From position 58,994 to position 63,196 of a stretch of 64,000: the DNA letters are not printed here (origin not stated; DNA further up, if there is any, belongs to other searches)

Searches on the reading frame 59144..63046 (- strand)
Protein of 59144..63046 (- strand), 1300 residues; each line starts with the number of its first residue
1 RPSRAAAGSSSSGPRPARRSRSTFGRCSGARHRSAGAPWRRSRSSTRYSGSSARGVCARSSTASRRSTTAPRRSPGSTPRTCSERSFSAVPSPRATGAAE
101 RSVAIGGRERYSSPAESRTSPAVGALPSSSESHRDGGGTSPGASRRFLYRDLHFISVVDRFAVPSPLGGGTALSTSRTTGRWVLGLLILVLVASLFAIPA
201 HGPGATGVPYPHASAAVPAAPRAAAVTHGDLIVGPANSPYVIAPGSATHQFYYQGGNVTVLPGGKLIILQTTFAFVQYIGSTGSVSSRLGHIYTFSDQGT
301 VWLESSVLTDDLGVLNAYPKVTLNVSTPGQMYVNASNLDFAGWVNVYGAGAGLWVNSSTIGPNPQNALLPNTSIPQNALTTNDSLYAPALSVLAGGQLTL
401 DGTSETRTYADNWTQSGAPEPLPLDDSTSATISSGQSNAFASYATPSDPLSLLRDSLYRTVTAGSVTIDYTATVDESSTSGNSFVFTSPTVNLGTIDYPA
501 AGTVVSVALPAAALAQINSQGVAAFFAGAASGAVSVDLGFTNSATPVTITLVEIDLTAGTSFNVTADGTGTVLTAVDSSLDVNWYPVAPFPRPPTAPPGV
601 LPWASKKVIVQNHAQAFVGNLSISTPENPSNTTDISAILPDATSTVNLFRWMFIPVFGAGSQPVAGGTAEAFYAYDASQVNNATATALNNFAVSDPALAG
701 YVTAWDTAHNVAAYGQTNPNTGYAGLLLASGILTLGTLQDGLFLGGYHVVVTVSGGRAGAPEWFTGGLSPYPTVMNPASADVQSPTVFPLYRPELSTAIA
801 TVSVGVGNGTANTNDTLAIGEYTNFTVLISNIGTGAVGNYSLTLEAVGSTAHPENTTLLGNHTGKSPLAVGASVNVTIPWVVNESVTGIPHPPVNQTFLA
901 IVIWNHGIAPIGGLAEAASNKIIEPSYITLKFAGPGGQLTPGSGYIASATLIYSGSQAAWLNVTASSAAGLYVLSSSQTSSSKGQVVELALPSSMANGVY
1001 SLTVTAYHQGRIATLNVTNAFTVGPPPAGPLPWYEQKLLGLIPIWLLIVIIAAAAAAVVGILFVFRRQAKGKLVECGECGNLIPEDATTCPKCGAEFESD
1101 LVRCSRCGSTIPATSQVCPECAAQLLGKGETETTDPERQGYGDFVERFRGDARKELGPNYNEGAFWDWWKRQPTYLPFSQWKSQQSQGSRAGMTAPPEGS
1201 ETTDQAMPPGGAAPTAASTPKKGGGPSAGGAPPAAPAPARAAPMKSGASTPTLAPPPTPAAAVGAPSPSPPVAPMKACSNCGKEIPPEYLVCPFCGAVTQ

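Call 100: search_protein_families(library=pfam, proteins=[window:59144-63046:-], max_evalue=0.00001)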
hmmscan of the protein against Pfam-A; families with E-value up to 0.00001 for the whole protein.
window:59144-63046:- (1300 aa): 4 families
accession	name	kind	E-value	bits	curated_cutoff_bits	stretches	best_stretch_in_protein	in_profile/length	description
PF13240.11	Zn_Ribbon_1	-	2.2e-14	53.1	25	0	1278-1297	2-21/23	zinc-ribbon domain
PF12773.13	DZR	-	9e-11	42.2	27.3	1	1076-1121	1-44/45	Double zinc ribbon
PF13248.11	Zn_ribbon_3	-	5.2e-10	38.9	27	0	1074-1096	3-25/26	zinc-ribbon domain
PF17032.10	Zn_ribbon_15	-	5.7e-09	37.1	28.9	0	1064-1108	28-73/73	zinc-ribbon family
